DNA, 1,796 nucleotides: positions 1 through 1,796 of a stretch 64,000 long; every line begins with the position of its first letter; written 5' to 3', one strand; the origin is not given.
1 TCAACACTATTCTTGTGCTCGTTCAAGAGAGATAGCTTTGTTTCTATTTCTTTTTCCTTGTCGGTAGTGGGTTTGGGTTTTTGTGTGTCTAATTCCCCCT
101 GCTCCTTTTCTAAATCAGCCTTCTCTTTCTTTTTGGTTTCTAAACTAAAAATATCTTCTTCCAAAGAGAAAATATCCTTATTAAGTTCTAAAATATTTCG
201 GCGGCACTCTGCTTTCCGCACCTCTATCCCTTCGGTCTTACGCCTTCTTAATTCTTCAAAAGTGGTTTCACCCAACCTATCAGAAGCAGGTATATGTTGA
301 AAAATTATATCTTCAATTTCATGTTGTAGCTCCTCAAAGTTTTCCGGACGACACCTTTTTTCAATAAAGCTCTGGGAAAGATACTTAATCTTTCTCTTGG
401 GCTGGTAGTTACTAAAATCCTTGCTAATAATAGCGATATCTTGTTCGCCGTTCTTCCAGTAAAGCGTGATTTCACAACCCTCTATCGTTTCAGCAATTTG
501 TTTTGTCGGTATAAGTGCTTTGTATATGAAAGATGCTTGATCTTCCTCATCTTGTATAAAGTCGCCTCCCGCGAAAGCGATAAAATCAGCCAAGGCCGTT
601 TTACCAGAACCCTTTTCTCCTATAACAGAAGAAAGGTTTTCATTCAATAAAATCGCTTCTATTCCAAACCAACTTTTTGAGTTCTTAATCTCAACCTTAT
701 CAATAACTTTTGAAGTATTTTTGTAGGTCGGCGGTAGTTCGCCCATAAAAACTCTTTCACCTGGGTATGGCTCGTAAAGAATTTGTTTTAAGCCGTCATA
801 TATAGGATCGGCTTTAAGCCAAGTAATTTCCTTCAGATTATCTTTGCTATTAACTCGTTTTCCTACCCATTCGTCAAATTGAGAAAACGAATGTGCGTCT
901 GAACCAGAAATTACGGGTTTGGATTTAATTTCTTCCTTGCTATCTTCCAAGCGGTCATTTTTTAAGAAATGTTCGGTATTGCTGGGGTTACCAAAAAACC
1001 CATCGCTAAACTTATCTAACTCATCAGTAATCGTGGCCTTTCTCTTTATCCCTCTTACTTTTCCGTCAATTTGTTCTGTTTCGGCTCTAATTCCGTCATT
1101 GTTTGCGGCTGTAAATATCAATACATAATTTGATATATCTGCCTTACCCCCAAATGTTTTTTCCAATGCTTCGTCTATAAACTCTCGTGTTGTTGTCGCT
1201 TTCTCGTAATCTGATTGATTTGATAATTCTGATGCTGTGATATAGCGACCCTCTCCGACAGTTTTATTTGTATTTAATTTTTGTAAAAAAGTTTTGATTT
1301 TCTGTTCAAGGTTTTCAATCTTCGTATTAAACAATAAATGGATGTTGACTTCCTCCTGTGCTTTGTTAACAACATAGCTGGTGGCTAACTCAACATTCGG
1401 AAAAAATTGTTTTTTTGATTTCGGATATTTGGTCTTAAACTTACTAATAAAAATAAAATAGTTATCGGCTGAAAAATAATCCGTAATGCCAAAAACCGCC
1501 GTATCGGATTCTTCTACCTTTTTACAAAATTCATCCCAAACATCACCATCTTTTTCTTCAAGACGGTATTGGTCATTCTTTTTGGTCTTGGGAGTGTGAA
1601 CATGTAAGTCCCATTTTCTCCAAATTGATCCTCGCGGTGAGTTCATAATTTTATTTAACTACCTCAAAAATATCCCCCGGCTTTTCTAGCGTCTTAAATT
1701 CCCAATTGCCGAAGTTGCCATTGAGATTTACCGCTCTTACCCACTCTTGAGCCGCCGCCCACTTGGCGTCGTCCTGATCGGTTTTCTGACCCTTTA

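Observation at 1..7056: Type III R-M operon (C-protein, mod, res) directly co-transcribed with a PHP-phosphoesterase::AAA-ATPase fusion (Ppl-like)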

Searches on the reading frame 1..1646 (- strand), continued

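Call 36: search_protein_families(library=padloc, proteins=[L001:3-2261:+, L002:1997-4678:+, L033:6815-9823:+, L033:4887-6812:+, L032:6599-9586:+, L032:4660-6594:+, L025:7503-9593:+, L026:7315-9264:+, L068:384-3611:+, L049:6960-7916:+], max_evalue=0.00001)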
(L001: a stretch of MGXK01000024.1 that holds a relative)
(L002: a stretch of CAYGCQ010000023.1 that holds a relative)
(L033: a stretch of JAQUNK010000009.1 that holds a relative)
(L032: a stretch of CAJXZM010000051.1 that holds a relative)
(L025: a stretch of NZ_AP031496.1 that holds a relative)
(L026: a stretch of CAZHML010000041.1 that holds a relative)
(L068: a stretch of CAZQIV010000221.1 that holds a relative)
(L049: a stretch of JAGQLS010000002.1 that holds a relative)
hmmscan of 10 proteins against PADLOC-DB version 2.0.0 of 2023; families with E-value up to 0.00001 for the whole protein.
L001:3-2261:+ (752 aa): 44 families (the best 25 are shown)
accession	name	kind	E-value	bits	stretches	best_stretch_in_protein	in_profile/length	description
PDLC03633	MTase_III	-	6.3e-106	353.4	2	23-238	22-239/616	Type III methyltransferase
PDLC03354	MTase_II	-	5.8e-67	224.5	1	55-416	54-389/425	Type II methyltransferase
PDLC03636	MTase_III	-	7.9e-43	145.1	2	312-409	295-405/575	Type III methyltransferase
PDLC03300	MTase_II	-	5.5e-40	135.3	2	315-410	183-277/302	Type II methyltransferase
PDLC03638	MTase_III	-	8.9e-40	134.7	1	138-400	421-668/816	Type III methyltransferase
PDLC03644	MTase_III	-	3.2e-39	133.1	1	69-410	36-394/542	Type III methyltransferase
PDLC03339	MTase_II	-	5e-35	119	2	314-410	177-272/399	Type II methyltransferase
PDLC03634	MTase_III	-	3.9e-32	109.9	1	71-383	94-424/621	Type III methyltransferase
PDLC03635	MTase_III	-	1.7e-30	104.4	2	318-394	480-557/708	Type III methyltransferase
PDLC03299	MTase_II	-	2.2e-29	100.9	1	323-410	172-258/296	Type II methyltransferase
PDLC03371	MTase_II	-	4.5e-29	99.8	1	101-413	30-256/260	Type II methyltransferase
PDLC03632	MTase_III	-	4.9e-27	92.4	2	69-226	160-317/983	Type III methyltransferase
PDLC03641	MTase_III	-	1.5e-24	84.5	1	71-386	104-429/657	Type III methyltransferase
PDLC03637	MTase_III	-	1.8e-22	77.7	1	72-384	122-434/513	Type III methyltransferase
PDLC03320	MTase_II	-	9.8e-22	75.4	1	325-413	191-278/289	Type II methyltransferase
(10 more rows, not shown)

L002:1997-4678:+ (893 aa): 3 families
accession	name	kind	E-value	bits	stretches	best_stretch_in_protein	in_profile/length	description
PDLC03648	REase_III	-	1.1e-19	68.1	1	282-549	128-382/871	Type III restriction enzyme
PDLC03647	REase_III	-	4.2e-09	33.1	1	459-553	487-585/989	Type III restriction enzyme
PDLC03649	REase_III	-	2.3e-08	30.4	1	397-523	421-537/973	Type III restriction enzyme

L033:6815-9823:+ (1002 aa): 2 families
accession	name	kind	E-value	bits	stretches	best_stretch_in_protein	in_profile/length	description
PDLC03647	REase_III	-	1.8e-282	938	1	1-1001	1-987/989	Type III restriction enzyme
PDLC03649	REase_III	-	1.2e-94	316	1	7-989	9-954/973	Type III restriction enzyme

L033:4887-6812:+ (641 aa): 24 families
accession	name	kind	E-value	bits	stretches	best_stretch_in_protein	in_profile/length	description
PDLC03634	MTase_III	-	1.5e-228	758.7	1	1-641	2-621/621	Type III methyltransferase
PDLC03641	MTase_III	-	4.5e-112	373.7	1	15-546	18-527/657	Type III methyltransferase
PDLC03637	MTase_III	-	5.8e-102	340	1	7-496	42-497/513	Type III methyltransferase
PDLC03644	MTase_III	-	1.9e-82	275.7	1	64-455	4-386/542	Type III methyltransferase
PDLC03642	MTase_III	-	5.8e-62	208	2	169-453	131-400/528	Type III methyltransferase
PDLC03636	MTase_III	-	4.2e-54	182.3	2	171-454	90-397/575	Type III methyltransferase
PDLC03640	MTase_III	-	3.8e-53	178.8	2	97-253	42-197/654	Type III methyltransferase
PDLC03639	MTase_III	-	7.3e-46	154.7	2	97-320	86-281/639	Type III methyltransferase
PDLC03635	MTase_III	-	5.9e-41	138.9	2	170-436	260-552/708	Type III methyltransferase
PDLC03354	MTase_II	-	3.1e-37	126.6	1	59-437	22-363/425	Type II methyltransferase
PDLC03638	MTase_III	-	2.9e-36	123.1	2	174-452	428-667/816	Type III methyltransferase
PDLC03646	MTase_III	-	3.4e-32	109.2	2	173-455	517-829/1057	Type III methyltransferase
PDLC03643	MTase_III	-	1.1e-28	98.6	1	181-476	1-304/465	Type III methyltransferase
PDLC03278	MTase_II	-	6.4e-28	96.3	2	353-479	246-374/390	Type II methyltransferase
PDLC03632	MTase_III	-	1.7e-24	84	1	98-255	162-318/983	Type III methyltransferase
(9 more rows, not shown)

L032:6599-9586:+ (995 aa): 5 families
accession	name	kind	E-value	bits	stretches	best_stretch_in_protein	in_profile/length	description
PDLC03647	REase_III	-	2.3e-293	974.1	1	4-991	1-981/989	Type III restriction enzyme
PDLC03649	REase_III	-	6.3e-94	313.6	1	61-985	37-952/973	Type III restriction enzyme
PDLC03650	REase_III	-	3.5e-08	30.3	1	524-607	377-458/898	Type III restriction enzyme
PDLC03648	REase_III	-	1.2e-07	28.2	1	482-602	271-385/871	Type III restriction enzyme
PDLC03653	REase_III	-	4.5e-07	26.4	0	514-571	415-472/883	Type III restriction enzyme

L032:4660-6594:+ (644 aa): 26 families (the best 25 are shown)
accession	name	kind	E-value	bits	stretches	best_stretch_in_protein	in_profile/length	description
PDLC03634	MTase_III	-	2.3e-199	662.3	1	7-631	4-613/621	Type III methyltransferase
PDLC03637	MTase_III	-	2.4e-132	440.2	1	14-511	45-505/513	Type III methyltransferase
PDLC03641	MTase_III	-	6.4e-114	379.9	1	19-572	18-580/657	Type III methyltransferase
PDLC03644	MTase_III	-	7.2e-104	346.5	1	71-540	5-448/542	Type III methyltransferase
PDLC03636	MTase_III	-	2.1e-68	229.5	2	179-437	92-383/575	Type III methyltransferase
PDLC03640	MTase_III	-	2e-57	192.9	2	104-259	43-198/654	Type III methyltransferase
PDLC03642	MTase_III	-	3e-50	169.4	1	97-450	75-394/528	Type III methyltransferase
PDLC03354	MTase_II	-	1.2e-42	144.5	1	67-436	24-359/425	Type II methyltransferase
PDLC03635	MTase_III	-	1.2e-40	137.9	2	180-268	265-359/708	Type III methyltransferase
PDLC03638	MTase_III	-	1.1e-39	134.4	2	181-437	429-655/816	Type III methyltransferase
PDLC03643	MTase_III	-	1.5e-37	127.8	1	187-511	1-317/465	Type III methyltransferase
PDLC03639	MTase_III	-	6.5e-37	125.2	2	179-314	140-270/639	Type III methyltransferase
PDLC03278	MTase_II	-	2.6e-29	100.9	2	170-273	34-138/390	Type II methyltransferase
PDLC03300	MTase_II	-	3.4e-29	99.9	2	102-262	9-165/302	Type II methyltransferase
PDLC03646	MTase_III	-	2.3e-26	90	2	180-263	518-602/1057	Type III methyltransferase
PDLC03632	MTase_III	-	7.8e-16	55.3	1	104-266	162-324/983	Type III methyltransferase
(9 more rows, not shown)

L025:7503-9593:+ (696 aa): 4 families
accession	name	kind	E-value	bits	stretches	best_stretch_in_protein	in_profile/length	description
PDLC03647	REase_III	-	5.5e-197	655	1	3-691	274-980/989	Type III restriction enzyme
PDLC03649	REase_III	-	8.9e-54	180.7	1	81-686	350-952/973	Type III restriction enzyme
PDLC03648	REase_III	-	8e-09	32.2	1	221-299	306-381/871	Type III restriction enzyme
PDLC03650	REase_III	-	4.4e-07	26.7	1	220-307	372-457/898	Type III restriction enzyme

L026:7315-9264:+ (649 aa): 79 families (the best 25 are shown)
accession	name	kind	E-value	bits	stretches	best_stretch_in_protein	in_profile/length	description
PDLC02979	AriA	-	1.2e-20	72.6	2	276-409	239-372/373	-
PDLC02980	AriA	-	7e-18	63.6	1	307-410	220-303/304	-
PDLC02335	AbiLi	-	3.9e-15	53.7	1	24-410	77-241/326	AbiLi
PDLC04135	mad3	-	6.6e-15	53.5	1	2-408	1-325/374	mads_3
PDLC04164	AriA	-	1.8e-14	51.9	1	294-409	124-235/253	-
PDLC02914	ATPase-Toprim_I-B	-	1.3e-13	49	1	319-410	160-248/443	-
PDLC00268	PtuA1|PtuA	-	8.2e-13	46.5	1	316-407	210-308/411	AAA ATPase domain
PDLC00271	PtuA1|PtuA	-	1.8e-12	45.5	0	369-410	281-322/421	AAA ATPase domain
PDLC00069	GajA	-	1.9e-12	44.5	0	365-408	333-379/687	AAA ATPase domain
PDLC02915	ATPase-Toprim_I-B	-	2.3e-12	44.5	1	349-409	239-298/623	-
PDLC00311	PtuA1|PtuA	-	2.6e-12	44.5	1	365-424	306-365/455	AAA ATPase domain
PDLC00099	GajA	-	3.2e-12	44.2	1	296-408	235-342/626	AAA ATPase domain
PDLC02913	ATPase_I-A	-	5.8e-12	43.5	1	306-410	296-407/508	-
PDLC04178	HEC-01A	-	9.6e-12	42.6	1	329-410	246-331/399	-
PDLC00067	GajA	-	1.2e-11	41.8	1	362-488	300-423/604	AAA ATPase domain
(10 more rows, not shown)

L068:384-3611:+ (1075 aa): 9 families
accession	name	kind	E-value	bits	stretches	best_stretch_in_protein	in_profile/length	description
PDLC03610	REase_MTase_IIG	-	0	1218.2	2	2-519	1-495/1096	Type IIG restriction enzyme-methyltransferase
PDLC03631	REase_MTase_IIG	-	2.5e-101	338.2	2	382-1042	343-988/1086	Type IIG restriction enzyme-methyltransferase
PDLC03597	REase_MTase_IIG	-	1.4e-57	193.2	2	382-1043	912-1589/1646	Type IIG restriction enzyme-methyltransferase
PDLC03051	REase_MTase_I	-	6.2e-42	140.9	1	382-1040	896-1538/1591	Type I restriction enzyme-methyltransferase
PDLC03621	REase_MTase_IIG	-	1.6e-27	93.9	1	383-1044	336-964/1024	Type IIG restriction enzyme-methyltransferase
PDLC03338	MTase_II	-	1.9e-08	31.5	1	383-597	155-327/604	Type II methyltransferase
PDLC03025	MTase_I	-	1.9e-07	28.2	0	384-409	184-209/569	Type I methyltransferase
PDLC04134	mad2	-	8.1e-07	26.2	1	286-667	236-475/492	mads_2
PDLC03021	MTase_I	-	4.8e-06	23.7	0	383-437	185-238/491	Type I methyltransferase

L049:6960-7916:+ (318 aa): 4 families
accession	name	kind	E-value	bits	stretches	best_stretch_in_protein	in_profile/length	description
PDLC03420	REase_II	-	1.2e-114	380.7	1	7-317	5-314/317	Type II restriction enzyme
PDLC03359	MTase_II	-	3.7e-104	347.6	1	8-317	530-838/840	Type II methyltransferase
PDLC03412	REase_II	-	2.1e-46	156.7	1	6-314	9-321/324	Type II restriction enzyme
PDLC03589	REase_II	-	1.1e-17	62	1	71-309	93-347/364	Type II restriction enzyme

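Call 42: fold_search(model_id=the predicted structure, library=pdb)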
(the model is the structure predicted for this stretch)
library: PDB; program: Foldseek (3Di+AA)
matches with E <= 10: 457; with E <= 0.001: 5
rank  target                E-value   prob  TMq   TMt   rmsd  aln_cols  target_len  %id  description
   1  9etk                  3.3e-06  1.00  0.24  0.43  12.1       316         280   13  Crystal structure of Vibrio cholerae RNase AM (released 2024-09-11)
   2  3e0f                  1.7e-05  1.00  0.24  0.41  12.7       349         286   13  Crystal structure of a putative metal-dependent phosphoesterase (bad_1165) from bifidobacterium adolescentis atcc 15703  (released 2008-09-02)
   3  3o0f                  3.6e-05  1.00  0.24  0.40  12.7       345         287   14  Crystal structure of a putative metal-dependent phosphoesterase (BAD_1165) from bifidobacterium adolescentis atcc 15703  (released 2010-08-25)
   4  7ug9                  1.9e-04  1.00  0.27  0.63   4.3       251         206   12  Crystal structure of RNase AM PHP domain (released 2022-08-31)
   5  4iqj_A                9.4e-04  1.00  0.26  0.13   8.0       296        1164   11  Structure of PolIIIalpha-Tauc-DNA complex suggests an atomic model of the replisome (released 2013-03-13)
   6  4iqj_C                1.3e-03  1.00  0.26  0.13   5.4       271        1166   12  Structure of PolIIIalpha-Tauc-DNA complex suggests an atomic model of the replisome (released 2013-03-13)
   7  4iqj_B                3.2e-03  1.00  0.25  0.13   6.2       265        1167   14  Structure of PolIIIalpha-Tauc-DNA complex suggests an atomic model of the replisome (released 2013-03-13)
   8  4iqj_D                3.8e-03  1.00  0.25  0.12   7.9       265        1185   14  Structure of PolIIIalpha-Tauc-DNA complex suggests an atomic model of the replisome (released 2013-03-13)
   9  2yb1                  5.4e-03  0.97  0.22  0.40  12.7       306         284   12  Structure of an amidohydrolase from Chromobacterium violaceum (EFI target EFI-500202) with bound Mn, AMP and phosphate. (released 2011-03-16)
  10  2qb6_A                1.3e-01  0.20  0.09  0.11  10.6       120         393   13  Saccharomyces cerevisiae cytosolic exopolyphosphatase, sulfate complex (released 2007-12-11)
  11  1v0t                  1.6e-01  0.10  0.10  0.11  15.8       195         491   11  Phospholipase D from Streptomyces sp. strain PMF soaked with the product glycerophosphate (released 2004-06-03)
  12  2qb7_B                2.6e-01  0.16  0.08  0.11  10.6       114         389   14  Saccharomyces cerevisiae cytosolic exopolyphosphatase, phosphate complex (released 2007-12-11)
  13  6uvw_A                2.9e-01  0.04  0.11  0.15  20.9       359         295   13  Engineered variant of I-OnuI meganuclease with improved thermostability (released 2019-12-18)
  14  5thg_D                3.2e-01  0.03  0.10  0.15  21.4       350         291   11  Engineered variant of I-OnuI meganuclease targeting the HIV CCR5 gene; harbors 43 point mutations relative to wild-typ (released 2017-05-03)
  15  9i05_Xo               3.4e-01  0.20  0.08  0.08   6.4        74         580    9  Cryo-EM structure of the large subunit of the mitochondrial ribosome from Toxoplasma gondii (released 2025-06-11)
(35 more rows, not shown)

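Call 46: search_protein_families(library=padloc, proteins=[L050:10001-13063:+, L060:10001-12976:+, L019:9935-12946:+, L002:4662-7475:+, L033:9989-12964:+, L032:9965-13021:+, L021:9986-13126:+, L049:7891-10896:+], max_evalue=0.000001)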
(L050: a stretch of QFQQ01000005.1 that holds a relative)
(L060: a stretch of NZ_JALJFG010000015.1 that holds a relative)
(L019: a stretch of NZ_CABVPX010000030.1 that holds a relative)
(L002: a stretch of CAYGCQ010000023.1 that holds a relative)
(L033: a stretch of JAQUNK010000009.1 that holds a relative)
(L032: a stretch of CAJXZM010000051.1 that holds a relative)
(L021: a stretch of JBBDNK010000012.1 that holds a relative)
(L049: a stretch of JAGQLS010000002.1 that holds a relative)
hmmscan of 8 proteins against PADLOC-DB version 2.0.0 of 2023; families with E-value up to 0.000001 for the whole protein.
L050:10001-13063:+ (1020 aa): 5 families
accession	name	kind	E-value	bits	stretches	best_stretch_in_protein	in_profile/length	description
PDLC02208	Ppl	-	2.4e-25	86.8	2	893-1011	774-888/894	-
PDLC04135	mad3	-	9.2e-14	49.8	1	342-984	2-350/374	mads_3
PDLC04678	PDC-M49A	-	6.2e-08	29.4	1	737-982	394-635/681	-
PDLC04164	AriA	-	7.3e-08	30.3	1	892-972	168-248/253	-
PDLC04182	HEC-01A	-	4.5e-07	27.2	0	902-971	289-362/406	-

L060:10001-12976:+ (991 aa): 6 families
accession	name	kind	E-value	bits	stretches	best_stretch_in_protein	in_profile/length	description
PDLC02208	Ppl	-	9.5e-31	104.7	2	841-985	755-892/894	-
PDLC04135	mad3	-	3.4e-13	47.9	1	798-939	209-338/374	mads_3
PDLC02980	AriA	-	6.4e-12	44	1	856-927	232-303/304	-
PDLC02335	AbiLi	-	1.4e-09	35.5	1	329-938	79-251/326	AbiLi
PDLC04678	PDC-M49A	-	1.5e-09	34.7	0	872-939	557-625/681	-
PDLC04164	AriA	-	1.7e-07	29.1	0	851-936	161-245/253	-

L019:9935-12946:+ (1003 aa): 12 families
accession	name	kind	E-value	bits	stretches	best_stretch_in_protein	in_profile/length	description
PDLC02208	Ppl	-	4.3e-30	102.5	2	855-999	755-892/894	-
PDLC04135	mad3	-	6.8e-17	60.1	1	671-952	150-337/374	mads_3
PDLC02980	AriA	-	1.2e-12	46.5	1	870-941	232-303/304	-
PDLC04164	AriA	-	3.7e-09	34.5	1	869-949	165-244/253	-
PDLC04213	HEC-02A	-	7.9e-09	33.5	0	875-941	209-276/337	-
PDLC04175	HEC-01A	-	8.9e-09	32.8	1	874-952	247-323/363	-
PDLC02335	AbiLi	-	9.9e-09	32.7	1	804-951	172-250/326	AbiLi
PDLC03859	LmuB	-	3.4e-08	31.2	0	897-942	536-593/611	-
PDLC00289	PtuA1|PtuA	-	4.4e-08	30.6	1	869-951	221-302/404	AAA ATPase domain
PDLC04678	PDC-M49A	-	2.9e-07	27.2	0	891-953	562-625/681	-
PDLC04174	HEC-01A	-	4.7e-07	27.3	0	874-953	145-224/264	-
PDLC04177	HEC-01A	-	6.8e-07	26.6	0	874-952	275-353/393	-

L002:4662-7475:+ (937 aa): 2 families
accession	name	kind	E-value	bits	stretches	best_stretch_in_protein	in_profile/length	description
PDLC02208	Ppl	-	2.1e-19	67.2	1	796-876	775-852/894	-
PDLC02980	AriA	-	8.7e-09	33.7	0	658-862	134-303/304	-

L033:9989-12964:+ (991 aa): 5 families
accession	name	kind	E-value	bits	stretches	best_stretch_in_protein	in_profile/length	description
PDLC02208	Ppl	-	9.6e-25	84.8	2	844-979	773-889/894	-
PDLC04135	mad3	-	3.3e-09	34.8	1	321-926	15-339/374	mads_3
PDLC03859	LmuB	-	9.1e-09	33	1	306-914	5-590/611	-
PDLC04164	AriA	-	7e-07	27.1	0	827-922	151-245/253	-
PDLC02980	AriA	-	8.3e-07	27.2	0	685-913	125-303/304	-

L032:9965-13021:+ (1018 aa): 6 families
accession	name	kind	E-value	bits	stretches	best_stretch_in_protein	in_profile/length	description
PDLC02208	Ppl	-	1.5e-28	97.4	2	891-1013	772-890/894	-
PDLC04135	mad3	-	2.6e-13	48.3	1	346-978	13-344/374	mads_3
PDLC02980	AriA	-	1.6e-09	36.2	1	892-959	231-302/304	-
PDLC04182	HEC-01A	-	1.7e-07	28.6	0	901-968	288-359/406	-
PDLC04164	AriA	-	3.2e-07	28.2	1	892-970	168-246/253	-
PDLC04678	PDC-M49A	-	5.7e-07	26.2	1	913-994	565-645/681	-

L021:9986-13126:+ (1046 aa): 8 families
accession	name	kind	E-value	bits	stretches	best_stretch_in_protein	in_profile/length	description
PDLC04135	mad3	-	5.8e-16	57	1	697-995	162-339/374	mads_3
PDLC02208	Ppl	-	2.4e-14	50.4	1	913-1034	772-888/894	-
PDLC02980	AriA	-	2.8e-09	35.4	1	881-981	220-302/304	-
PDLC03859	LmuB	-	6.4e-08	30.2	0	335-982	17-589/611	-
PDLC02982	AriAB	-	1.1e-07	28.9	1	915-992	216-292/570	-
PDLC04680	PDC-M49A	-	1.5e-07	28.4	1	907-1014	528-635/674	-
PDLC04678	PDC-M49A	-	1.7e-07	27.9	1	919-1019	550-647/681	-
PDLC04164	AriA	-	4.7e-07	27.6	0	914-993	168-247/253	-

L049:7891-10896:+ (1001 aa): 6 families
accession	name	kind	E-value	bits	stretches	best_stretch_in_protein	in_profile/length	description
PDLC02208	Ppl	-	1.8e-27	93.8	2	849-989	767-888/894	-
PDLC04135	mad3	-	7e-11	40.3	1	612-939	65-342/374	mads_3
PDLC03859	LmuB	-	9.9e-09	32.9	1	317-937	5-596/611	-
PDLC02980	AriA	-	5.2e-08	31.2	0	636-924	50-303/304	-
PDLC02335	AbiLi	-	2e-07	28.4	0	697-938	109-254/326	AbiLi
PDLC04164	AriA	-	5.7e-07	27.3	1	839-933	152-245/253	-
